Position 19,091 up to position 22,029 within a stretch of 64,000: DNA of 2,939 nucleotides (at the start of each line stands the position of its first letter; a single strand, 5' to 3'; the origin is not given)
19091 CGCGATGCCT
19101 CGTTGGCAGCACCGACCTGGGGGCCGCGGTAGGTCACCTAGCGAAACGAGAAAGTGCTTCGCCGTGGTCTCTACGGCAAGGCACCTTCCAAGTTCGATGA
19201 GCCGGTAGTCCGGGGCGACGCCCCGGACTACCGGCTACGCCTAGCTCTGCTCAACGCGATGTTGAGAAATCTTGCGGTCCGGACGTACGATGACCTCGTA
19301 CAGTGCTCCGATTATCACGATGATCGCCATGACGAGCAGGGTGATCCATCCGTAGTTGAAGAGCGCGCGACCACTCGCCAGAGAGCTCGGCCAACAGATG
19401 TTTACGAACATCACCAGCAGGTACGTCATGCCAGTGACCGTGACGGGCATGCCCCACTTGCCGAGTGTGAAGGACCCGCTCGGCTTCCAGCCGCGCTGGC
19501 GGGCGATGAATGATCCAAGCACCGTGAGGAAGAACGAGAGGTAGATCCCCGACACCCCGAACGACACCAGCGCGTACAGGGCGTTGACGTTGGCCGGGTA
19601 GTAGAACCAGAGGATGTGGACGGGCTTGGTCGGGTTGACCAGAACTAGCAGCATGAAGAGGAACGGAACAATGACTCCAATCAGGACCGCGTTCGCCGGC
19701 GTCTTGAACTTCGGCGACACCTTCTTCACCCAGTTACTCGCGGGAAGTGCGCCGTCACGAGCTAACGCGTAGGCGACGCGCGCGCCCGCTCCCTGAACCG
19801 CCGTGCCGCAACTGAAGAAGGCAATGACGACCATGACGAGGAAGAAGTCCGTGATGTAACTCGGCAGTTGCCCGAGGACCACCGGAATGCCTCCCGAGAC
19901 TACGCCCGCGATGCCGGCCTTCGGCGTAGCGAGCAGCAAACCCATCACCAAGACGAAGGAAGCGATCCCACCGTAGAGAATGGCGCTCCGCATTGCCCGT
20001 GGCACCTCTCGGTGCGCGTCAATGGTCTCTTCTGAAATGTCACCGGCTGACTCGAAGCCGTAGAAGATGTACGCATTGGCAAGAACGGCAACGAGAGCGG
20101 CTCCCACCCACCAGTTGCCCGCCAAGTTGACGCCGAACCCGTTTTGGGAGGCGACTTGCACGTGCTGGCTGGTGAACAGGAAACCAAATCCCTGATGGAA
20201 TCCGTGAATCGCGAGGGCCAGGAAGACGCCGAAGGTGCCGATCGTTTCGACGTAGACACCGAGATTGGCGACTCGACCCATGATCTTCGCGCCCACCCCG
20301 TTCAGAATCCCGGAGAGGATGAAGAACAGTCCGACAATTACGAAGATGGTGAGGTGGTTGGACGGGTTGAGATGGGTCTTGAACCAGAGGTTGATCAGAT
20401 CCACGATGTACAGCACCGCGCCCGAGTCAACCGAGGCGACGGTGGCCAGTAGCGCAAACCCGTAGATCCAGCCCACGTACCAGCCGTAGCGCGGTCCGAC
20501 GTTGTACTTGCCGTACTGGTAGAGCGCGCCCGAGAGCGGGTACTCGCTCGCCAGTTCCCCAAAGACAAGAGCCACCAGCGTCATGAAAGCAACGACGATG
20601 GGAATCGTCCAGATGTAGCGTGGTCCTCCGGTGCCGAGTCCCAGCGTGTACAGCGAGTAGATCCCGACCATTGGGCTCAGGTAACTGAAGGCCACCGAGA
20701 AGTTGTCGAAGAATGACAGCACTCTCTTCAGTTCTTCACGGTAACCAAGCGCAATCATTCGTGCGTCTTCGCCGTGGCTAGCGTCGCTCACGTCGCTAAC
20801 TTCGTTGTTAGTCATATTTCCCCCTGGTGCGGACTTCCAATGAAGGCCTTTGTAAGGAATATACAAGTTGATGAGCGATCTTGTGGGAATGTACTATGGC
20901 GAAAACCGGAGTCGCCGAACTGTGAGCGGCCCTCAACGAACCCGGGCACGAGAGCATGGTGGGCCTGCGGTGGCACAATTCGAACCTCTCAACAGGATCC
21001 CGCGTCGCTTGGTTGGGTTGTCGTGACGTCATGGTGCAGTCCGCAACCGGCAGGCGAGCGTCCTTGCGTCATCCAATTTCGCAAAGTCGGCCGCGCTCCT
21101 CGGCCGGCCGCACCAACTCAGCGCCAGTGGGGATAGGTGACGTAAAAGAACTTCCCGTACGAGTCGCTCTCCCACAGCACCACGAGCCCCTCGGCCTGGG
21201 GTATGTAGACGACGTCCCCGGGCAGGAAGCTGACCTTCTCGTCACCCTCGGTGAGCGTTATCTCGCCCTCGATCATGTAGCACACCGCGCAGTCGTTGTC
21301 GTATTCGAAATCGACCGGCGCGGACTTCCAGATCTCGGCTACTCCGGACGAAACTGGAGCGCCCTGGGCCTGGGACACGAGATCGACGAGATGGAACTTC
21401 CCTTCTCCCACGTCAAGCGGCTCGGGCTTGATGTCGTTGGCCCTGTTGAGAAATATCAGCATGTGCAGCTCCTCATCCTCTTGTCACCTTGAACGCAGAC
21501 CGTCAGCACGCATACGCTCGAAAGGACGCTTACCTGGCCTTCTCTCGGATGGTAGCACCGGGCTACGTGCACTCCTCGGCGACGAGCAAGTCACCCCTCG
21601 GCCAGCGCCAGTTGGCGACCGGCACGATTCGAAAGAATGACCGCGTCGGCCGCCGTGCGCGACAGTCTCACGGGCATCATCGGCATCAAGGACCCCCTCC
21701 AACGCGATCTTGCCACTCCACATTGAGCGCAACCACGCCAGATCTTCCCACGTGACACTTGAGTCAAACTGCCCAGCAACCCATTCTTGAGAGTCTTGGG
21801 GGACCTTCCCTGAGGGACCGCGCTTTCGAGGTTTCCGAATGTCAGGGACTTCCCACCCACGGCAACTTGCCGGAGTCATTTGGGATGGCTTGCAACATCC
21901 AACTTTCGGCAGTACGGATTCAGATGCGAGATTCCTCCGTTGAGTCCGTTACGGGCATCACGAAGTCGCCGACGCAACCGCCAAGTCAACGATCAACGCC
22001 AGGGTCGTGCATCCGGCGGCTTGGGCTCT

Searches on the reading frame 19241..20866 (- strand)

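Call 6: search_protein_families(library=pfam, proteins=[window:19241-20866:-])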
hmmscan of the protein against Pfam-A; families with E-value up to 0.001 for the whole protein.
window:19241-20866:- (541 aa): 2 families
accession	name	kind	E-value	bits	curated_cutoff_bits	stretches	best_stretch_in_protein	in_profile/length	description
PF13520.12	AA_permease_2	-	4e-46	158.3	27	1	51-511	2-425/427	Amino acid permease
PF00324.27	AA_permease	-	4.2e-21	75.6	24.6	1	75-527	21-459/470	Amino acid permease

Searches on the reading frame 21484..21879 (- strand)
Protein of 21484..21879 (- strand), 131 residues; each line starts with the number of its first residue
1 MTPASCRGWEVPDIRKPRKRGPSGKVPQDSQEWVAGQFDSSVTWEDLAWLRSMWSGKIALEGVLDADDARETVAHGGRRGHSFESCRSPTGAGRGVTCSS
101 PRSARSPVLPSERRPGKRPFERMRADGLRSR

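Call 6: search_protein_families(library=pfam, proteins=[window:21484-21879:-])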
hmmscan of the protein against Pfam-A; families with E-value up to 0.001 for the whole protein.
window:21484-21879:- (131 aa): 1 family
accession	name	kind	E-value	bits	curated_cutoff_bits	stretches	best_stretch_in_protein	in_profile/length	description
PF01070.24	FMN_dh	-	3.4e-11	43.2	24.9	1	25-76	188-239/350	FMN-dependent dehydrogenase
